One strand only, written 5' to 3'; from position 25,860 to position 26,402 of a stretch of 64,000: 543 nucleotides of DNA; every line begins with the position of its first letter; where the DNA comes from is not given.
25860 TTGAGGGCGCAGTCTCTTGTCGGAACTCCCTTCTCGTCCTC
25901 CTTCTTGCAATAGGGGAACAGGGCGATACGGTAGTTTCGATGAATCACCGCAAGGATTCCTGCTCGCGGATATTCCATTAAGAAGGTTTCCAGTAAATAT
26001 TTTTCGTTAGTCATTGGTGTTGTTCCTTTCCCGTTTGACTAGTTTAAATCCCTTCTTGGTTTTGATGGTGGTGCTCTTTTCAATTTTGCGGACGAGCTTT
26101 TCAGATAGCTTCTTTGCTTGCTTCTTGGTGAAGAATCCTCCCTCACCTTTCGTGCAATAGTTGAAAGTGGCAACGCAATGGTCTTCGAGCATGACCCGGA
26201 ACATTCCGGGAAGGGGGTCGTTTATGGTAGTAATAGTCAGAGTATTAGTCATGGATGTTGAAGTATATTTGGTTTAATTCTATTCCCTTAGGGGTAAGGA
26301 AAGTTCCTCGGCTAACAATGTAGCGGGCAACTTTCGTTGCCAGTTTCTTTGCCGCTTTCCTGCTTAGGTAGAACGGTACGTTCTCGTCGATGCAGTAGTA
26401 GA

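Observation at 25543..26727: Translationally coupled tandem array of five diversified about 80-aa paralogs in an accessory island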

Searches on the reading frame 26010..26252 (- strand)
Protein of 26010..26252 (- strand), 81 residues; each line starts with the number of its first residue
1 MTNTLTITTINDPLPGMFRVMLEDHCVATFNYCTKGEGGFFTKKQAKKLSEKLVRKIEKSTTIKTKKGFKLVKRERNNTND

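Call 7: search_protein_families(library=phrogs, proteins=[window:26010-26252:-], max_evalue=1)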
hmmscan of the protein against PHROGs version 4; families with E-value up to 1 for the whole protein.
window:26010-26252:- (81 aa): 1 family
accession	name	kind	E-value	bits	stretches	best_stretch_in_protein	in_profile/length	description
phrog_14654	-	unknown function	0.17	13.3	1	45-68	30-52/99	-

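Call 8: search_protein_families(library=pfam, proteins=[window:26010-26252:-], max_evalue=1)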
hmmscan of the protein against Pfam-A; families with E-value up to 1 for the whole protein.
window:26010-26252:- (81 aa): 0 families

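Call 11: search_dna_similar(query=window:26010-26252:-, collection=phages, mode=protein, max_evalue=1, max_rows=30)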
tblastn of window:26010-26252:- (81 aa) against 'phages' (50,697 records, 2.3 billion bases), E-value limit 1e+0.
No match.

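Call 13: find_homologous_proteins(query=A2, max_evalue=0.01)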
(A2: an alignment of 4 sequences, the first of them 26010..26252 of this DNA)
Query A2 (4 sequences) (81 aa, profile of the alignment): 135 proteins with E <= 0.01 among 153 candidates; the best 120 are listed.
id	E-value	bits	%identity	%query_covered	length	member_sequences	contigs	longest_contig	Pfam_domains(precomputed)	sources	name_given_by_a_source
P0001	1.7e-30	123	37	85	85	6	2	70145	-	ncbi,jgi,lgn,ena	jgi:hypothetical protein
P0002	3.7e-30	121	-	-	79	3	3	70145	-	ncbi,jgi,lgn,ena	jgi:hypothetical protein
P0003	5.5e-30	121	90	100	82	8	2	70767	-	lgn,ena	-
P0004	5.8e-30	121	48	99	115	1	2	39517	-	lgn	-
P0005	7.6e-30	120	39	69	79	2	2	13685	-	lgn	-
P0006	2.1e-29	119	-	-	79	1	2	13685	-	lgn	-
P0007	3.9e-29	118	38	74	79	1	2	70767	-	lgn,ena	-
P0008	2.4e-26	109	35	80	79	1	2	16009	-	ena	-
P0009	5.1e-26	108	85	96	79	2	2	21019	-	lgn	-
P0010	5.8e-26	108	79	99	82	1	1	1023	-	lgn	-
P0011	1.1e-25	107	78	99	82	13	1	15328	-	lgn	-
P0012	1.6e-25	107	74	100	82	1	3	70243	-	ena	-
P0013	1.9e-25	106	73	100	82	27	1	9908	-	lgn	-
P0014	2.2e-25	106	78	99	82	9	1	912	-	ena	-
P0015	2.7e-25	106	68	100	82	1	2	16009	-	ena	-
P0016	3.4e-25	106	73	99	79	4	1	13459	-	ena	-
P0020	7.6e-25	104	75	99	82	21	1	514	-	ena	-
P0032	3.2e-24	102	69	100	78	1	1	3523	-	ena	-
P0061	5.3e-23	99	60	100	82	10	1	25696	-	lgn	-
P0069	1.8e-22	97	71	99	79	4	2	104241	-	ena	-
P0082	5.9e-22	95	58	100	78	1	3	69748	-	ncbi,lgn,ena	-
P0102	1.0e-20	91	55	99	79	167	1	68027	-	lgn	-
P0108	7.2e-20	89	64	85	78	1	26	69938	-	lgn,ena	-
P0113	3.3e-19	86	35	93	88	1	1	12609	-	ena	-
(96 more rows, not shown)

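Call 15: find_encoding_contigs(protein=window:26010-26252:-, flank=6000, max_places=4)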
Protein window:26010-26252:- (81 aa): 5 contigs read that carry it; 3 places shown.
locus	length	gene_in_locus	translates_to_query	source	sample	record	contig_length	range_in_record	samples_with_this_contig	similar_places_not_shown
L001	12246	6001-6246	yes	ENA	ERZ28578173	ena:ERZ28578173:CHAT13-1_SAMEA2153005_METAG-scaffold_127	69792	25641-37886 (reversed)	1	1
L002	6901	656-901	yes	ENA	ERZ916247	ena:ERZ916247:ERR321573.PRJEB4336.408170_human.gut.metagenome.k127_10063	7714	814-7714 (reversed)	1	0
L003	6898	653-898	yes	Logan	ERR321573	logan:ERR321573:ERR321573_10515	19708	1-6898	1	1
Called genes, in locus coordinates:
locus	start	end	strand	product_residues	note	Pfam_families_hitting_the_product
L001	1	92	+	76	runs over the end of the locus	-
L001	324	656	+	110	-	-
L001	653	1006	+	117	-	-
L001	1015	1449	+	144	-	-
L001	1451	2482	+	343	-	-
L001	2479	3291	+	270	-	-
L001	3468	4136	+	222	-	-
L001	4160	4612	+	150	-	-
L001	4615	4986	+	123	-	-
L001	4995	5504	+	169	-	-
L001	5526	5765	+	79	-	-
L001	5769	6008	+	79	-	-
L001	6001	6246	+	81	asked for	-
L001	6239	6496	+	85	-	-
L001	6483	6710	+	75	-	-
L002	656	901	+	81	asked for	-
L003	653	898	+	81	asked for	-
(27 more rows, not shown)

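Call 16: find_encoding_contigs(protein=P0082, flank=6000, max_places=4)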
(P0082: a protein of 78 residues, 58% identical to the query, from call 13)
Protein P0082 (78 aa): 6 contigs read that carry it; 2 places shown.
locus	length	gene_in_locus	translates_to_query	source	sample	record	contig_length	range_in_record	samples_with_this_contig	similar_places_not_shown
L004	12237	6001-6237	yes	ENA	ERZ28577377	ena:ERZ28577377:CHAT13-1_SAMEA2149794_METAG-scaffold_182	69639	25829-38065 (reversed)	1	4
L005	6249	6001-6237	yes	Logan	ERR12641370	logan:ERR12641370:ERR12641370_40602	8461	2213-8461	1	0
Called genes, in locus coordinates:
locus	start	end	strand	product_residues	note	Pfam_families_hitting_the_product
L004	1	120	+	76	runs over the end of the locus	-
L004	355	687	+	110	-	-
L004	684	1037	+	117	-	PF13601:HTH_34 (faint)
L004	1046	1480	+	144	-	-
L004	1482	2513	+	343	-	-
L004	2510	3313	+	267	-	-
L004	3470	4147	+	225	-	-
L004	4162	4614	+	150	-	-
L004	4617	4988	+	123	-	-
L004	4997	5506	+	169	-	-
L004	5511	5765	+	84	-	-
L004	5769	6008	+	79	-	-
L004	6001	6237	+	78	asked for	-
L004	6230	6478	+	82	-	-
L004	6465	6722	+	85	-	-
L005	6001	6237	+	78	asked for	-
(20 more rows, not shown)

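Call 27: find_encoding_contigs(protein=P0102, flank=5000, max_places=3)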
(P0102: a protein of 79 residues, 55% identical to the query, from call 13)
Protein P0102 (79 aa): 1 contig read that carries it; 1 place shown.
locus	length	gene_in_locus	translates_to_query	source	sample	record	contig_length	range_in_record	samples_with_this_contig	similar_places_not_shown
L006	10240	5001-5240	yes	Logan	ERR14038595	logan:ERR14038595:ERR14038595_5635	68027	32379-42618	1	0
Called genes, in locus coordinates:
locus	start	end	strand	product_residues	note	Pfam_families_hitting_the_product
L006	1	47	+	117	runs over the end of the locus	-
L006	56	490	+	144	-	-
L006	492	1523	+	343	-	-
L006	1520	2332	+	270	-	-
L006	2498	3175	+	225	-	-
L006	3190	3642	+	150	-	-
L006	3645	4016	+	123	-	-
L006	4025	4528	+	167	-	-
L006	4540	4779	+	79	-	-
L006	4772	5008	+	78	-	-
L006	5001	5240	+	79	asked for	-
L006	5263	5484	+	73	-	-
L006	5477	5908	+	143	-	-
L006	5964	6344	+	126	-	-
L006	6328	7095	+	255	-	PF09374:PG_binding_3 (weak)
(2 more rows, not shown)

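Call 28: find_encoding_contigs(protein=P0113, flank=5000, max_places=3)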
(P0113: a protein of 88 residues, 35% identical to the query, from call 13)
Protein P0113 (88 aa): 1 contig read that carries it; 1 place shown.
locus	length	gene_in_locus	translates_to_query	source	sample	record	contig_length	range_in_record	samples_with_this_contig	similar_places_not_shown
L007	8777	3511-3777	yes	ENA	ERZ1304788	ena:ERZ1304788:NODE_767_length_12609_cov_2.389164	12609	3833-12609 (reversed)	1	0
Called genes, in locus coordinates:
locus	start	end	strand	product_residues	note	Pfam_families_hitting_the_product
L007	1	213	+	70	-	?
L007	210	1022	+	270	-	-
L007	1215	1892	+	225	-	-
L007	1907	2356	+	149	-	-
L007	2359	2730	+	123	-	-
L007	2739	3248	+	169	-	-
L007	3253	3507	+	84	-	-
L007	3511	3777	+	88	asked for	-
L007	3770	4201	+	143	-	-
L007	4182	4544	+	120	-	-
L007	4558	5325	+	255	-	PF09374:PG_binding_3 (weak)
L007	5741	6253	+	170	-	-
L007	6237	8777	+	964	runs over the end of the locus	-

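Call 29: find_encoding_contigs(protein=P0069, flank=5000, max_places=3)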
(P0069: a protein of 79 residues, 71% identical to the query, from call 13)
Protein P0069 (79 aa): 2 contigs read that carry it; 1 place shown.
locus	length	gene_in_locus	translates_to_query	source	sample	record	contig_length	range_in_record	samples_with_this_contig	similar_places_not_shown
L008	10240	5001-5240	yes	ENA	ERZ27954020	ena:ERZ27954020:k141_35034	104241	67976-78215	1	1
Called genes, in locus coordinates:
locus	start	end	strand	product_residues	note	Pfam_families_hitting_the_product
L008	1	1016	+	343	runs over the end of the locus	-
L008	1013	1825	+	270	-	-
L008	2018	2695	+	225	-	-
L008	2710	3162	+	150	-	-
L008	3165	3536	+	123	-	-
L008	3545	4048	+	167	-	-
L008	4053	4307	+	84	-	-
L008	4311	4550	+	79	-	-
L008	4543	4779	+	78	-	-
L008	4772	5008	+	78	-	-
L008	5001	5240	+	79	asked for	-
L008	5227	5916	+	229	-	-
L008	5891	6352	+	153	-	-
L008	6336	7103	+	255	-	PF09374:PG_binding_3 (weak)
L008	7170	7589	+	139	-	-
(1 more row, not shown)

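Call 30: predict_structure(alignment_id=A3)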
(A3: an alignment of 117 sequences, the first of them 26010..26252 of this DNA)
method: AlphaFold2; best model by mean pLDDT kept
length: 81 residues; sequences in the alignment: 117
mean_pLDDT: 82.4   pTM: 0.66
mean pLDDT of the five models: 82.4, 80.6, 80.2, 80.2, 79.6
residues with pLDDT >= 90: 35; 70-90: 32; 50-70: 10; < 50: 4
segments of 3 or more residues with pLDDT < 50: none
pLDDT, mean of each block of 10 residues (from residue 1): 76 94 90 76 93 89 81 64 38
secondary structure, 60 per line:
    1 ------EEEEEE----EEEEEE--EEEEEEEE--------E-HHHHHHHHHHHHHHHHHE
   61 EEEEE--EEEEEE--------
elements in order: E7-12 E17-22 E25-32 H43-59 E60-65 E68-73
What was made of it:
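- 26007..26252 (-): Copy C (81 aa), subtype 'a', strongly basic (pI 9.9, +8.6). This is the subtype that is amplified 0-3 times in relatives and is the most diverse (88 of the 120 listed 90 %-identity clusters). AlphaFold model has pLDDT 82.4 with strands 7-12, 17-22 and 25-32, helix 43-59, and strands 60-65 and 68-73 (call 30).
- On Arm-DNA-bind_4 (PF14657) / AP2-like DNA-binding domain: The AlphaFold model of C (pLDDT 82.4) has strands 7-12, 17-22 and 25-32 and helix 43-59, plus an extra hairpin at 60-73 (call 30).
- The fold model is in call 30.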

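Call 32: search_protein_representatives(alignment_id=A3)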
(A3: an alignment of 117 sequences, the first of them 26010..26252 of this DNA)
Query: 117 sequences, 83 profile positions. Proteins with E-value up to 0.001 (for the whole library): 28; up to 1e-10: 14; up to 1e-30: 2. The best 28 are listed.
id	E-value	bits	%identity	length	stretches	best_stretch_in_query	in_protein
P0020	1.0e-36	140.9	-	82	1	1-82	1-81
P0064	1.9e-33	130.5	-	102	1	1-81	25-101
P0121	3.1e-30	120.2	-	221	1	1-79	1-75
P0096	3.1e-29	117.0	-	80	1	1-81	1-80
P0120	4.4e-24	100.5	-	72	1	1-73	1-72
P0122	5.0e-21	90.7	-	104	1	1-56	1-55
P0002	3.8e-19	84.7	-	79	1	5-80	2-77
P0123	1.6e-18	82.7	-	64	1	1-52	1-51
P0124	1.7e-17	79.4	-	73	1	6-83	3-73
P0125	3.0e-17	78.6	-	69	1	29-81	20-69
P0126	1.6e-16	76.3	-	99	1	21-81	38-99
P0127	1.6e-15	73.1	-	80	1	1-72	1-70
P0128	7.3e-14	67.7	-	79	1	3-80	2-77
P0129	5.9e-13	64.8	-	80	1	5-72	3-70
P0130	3.0e-10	56.2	-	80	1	1-74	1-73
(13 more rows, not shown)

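Call 44: fold_search(model_id=the predicted structure, library=pdb)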
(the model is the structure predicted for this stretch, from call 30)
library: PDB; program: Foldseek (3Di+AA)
matches with E <= 10: 164; with E <= 0.001: 0
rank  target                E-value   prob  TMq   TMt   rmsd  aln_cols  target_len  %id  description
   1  3rv0_B                2.2e+00  0.14  0.30  0.11   5.3        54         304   13  Crystal structure of K. polysporus Dcr1 without the C-terminal dsRBD (released 2011-08-03)
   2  5jea_F                2.3e+00  0.16  0.32  0.13   7.8        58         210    9  Structure of a cytoplasmic 11-subunit RNA exosome complex including Ski7, bound to RNA (released 2016-07-13)
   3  2fqm_D                2.3e+00  0.05  0.23  0.25  12.1        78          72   14  Crystal structure of the oligomerization domain of the phosphoprotein of vesicular stomatitis virus (released 2006-02-07)
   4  2fqm_B                2.5e+00  0.05  0.22  0.27  10.3        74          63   18  Crystal structure of the oligomerization domain of the phosphoprotein of vesicular stomatitis virus (released 2006-02-07)
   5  7cqy_C                2.7e+00  0.25  0.32  0.07   4.4        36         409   14  Tetrathionate hydrolase from Acidithiobacillus ferrooxidans mutant - D325N (released 2021-01-27)
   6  6yev_G                2.7e+00  0.11  0.24  0.20   4.7        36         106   17  Crystal structure of MsrA C206 and Trx C35S complex from Escherichia coli (released 2021-04-07)
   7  2fqm_C                2.7e+00  0.06  0.23  0.27   9.9        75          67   17  Crystal structure of the oligomerization domain of the phosphoprotein of vesicular stomatitis virus (released 2006-02-07)
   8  8h6k_4Z               3.2e+00  0.08  0.24  0.06   5.0        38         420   21  Cryo-EM structure of human exon-defined spliceosome in the mature B state. (released 2024-05-01)
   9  3ckf                  3.4e+00  0.16  0.37  0.16   6.5        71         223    7  The crystal structure of OspA deletion mutant (released 2009-01-27)
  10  2pi3                  3.4e+00  0.13  0.34  0.13   8.3        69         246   10  The crystal structure of OspA mutant (released 2008-05-27)
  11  2fkg                  3.4e+00  0.09  0.31  0.11   7.7        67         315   10  The Crystal Structure of Engineered OspA (released 2006-11-21)
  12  3qr8                  3.4e+00  0.07  0.23  0.14   5.8        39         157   23  Crystal structure of the bacteriophage P2 membrane-piercing protein gpV (released 2012-02-22)
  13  9uzo_E                3.6e+00  0.14  0.26  0.19   5.7        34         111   20  Cryo-EM Structure of the Vaccinia Virus Entry/Fusion Complex (EFC) Lacking the F9 Subunit (released 2025-12-17)
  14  2ol7_A                3.6e+00  0.14  0.36  0.14   7.6        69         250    7  The crystal structure of OspA mutant (released 2007-12-11)
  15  5fsr_A                3.6e+00  0.06  0.32  0.11   7.9        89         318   15  Crystal structure of penicillin binding protein 6B from Escherichia coli (released 2016-06-08)
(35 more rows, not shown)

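Call 45: fold_search(model_id=the predicted structure, library=viral)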
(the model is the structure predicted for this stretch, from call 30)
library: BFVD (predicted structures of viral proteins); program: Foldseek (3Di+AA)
matches with E <= 10: 615; with E <= 0.001: 0
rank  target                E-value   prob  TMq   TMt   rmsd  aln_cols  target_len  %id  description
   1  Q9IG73                1.5e-01  0.30  0.28  0.18  12.1        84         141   12  Phosphoprotein (Fragment) [Vesicular stomatitis Indiana virus]
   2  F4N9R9                3.2e-01  0.82  0.39  0.54   3.0        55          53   20  Uncharacterized protein [Pantoea phage LIMEzero]
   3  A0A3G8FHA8            3.4e-01  0.25  0.35  0.31   8.6        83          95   11  DUF1508 domain-containing protein [Mycobacterium phage Beelzebub]
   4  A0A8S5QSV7            4.3e-01  0.21  0.30  0.25  11.4        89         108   10  Uncharacterized protein (Fragment) [Podoviridae sp. ctaUh10]
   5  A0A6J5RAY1            4.6e-01  0.72  0.36  0.47   4.9        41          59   15  Uncharacterized protein [uncultured Caudovirales phage]
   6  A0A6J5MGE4            4.6e-01  0.66  0.36  0.43   5.0        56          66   11  Uncharacterized protein [uncultured Caudovirales phage]
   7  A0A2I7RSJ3            4.9e-01  0.44  0.38  0.44   9.3        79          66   22  (no name in the UniProt tables at hand)
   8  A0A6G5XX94            4.9e-01  0.28  0.31  0.34   8.4        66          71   21  (no name in the UniProt tables at hand)
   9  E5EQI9                4.9e-01  0.16  0.30  0.29   9.7        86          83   13  (no name in the UniProt tables at hand)
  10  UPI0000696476         5.2e-01  0.14  0.29  0.30  10.9        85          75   14  (no name look-up for this kind of identifier)
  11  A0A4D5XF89            5.2e-01  0.12  0.25  0.25  15.2        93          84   14  Uncharacterized protein [Pithovirus LCPAC102]
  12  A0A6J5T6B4            6.3e-01  0.47  0.30  0.38   6.3        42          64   21  Uncharacterized protein [uncultured Caudovirales phage]
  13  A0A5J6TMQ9            6.3e-01  0.15  0.30  0.23  12.0        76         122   10  (no name in the UniProt tables at hand)
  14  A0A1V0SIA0            6.7e-01  0.25  0.35  0.10  11.4        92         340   13  Uncharacterized protein [Klosneuvirus KNV1]
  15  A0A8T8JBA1            7.1e-01  0.25  0.35  0.19  10.6        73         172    5  (no name in the UniProt tables at hand)
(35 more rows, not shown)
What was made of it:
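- Tried and rejected: Structure searches: Foldseek against PDB and BFVD gave nothing with E < 0.1 (calls 44, 45).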

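Call 47: search_solved_structures(query=A3, max_evalue=10, show_alignments=3)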
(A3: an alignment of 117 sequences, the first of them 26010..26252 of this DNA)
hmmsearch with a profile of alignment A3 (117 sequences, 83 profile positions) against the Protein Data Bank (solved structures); distinct sequences matched with E-value up to 10: 5.
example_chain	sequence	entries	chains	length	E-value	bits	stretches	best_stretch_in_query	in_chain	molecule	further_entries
1qu6_A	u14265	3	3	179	0.81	13.1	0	30-55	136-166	PROTEIN KINASE PKR | Interferon-induced, double-stranded RNA-activated protein kinase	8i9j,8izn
8bw8_B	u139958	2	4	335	1.2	12.5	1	5-66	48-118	Connector enhancer of KSR protein CNK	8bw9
8sk7_X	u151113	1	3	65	3.1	11.2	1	46-72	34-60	HA_20 minibinder (RFdiffusion-designed)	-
9tux_C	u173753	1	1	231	3.7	11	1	5-35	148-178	Rh5-interacting protein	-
2mra_A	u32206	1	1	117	4.7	10.6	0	44-61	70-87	De novo designed protein OR459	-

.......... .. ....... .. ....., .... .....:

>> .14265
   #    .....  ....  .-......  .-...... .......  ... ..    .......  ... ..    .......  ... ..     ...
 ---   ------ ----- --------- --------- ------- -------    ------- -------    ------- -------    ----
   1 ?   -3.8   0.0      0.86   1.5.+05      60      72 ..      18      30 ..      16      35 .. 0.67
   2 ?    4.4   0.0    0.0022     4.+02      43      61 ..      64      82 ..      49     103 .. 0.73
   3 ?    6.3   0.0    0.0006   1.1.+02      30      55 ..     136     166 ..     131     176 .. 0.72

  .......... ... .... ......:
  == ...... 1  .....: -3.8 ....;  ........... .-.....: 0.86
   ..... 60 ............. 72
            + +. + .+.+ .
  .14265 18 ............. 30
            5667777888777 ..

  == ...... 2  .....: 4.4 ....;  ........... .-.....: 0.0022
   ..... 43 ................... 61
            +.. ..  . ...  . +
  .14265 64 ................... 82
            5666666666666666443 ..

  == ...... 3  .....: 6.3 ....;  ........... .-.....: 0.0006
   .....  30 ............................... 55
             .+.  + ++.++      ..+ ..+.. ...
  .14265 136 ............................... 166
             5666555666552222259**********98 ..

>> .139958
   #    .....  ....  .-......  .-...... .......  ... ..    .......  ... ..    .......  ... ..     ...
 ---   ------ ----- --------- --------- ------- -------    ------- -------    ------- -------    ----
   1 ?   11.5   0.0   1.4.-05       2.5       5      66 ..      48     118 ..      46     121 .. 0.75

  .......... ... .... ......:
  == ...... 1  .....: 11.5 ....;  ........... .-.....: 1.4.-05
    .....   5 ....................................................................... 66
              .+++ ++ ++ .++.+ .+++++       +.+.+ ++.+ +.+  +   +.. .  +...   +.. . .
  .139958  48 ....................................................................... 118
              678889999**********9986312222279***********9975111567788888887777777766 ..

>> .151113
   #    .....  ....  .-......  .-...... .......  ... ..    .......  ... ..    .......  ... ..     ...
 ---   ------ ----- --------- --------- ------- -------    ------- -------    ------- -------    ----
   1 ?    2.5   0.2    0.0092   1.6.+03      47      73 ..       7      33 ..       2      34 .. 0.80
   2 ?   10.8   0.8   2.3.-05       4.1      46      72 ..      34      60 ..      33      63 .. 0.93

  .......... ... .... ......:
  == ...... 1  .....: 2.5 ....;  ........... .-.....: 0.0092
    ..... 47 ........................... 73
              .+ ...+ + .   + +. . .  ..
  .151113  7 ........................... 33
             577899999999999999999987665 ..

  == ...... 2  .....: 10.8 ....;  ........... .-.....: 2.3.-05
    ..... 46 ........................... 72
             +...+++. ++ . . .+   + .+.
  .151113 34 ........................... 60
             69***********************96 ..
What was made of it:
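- PHROG, Pfam and PDB searches were negative or weak (calls 7, 8, 44, 45, 47). An equally short motif match to the PKR dsRBD (E 0.81, call 47) shows that the TKKxAK helix cap is not diagnostic.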
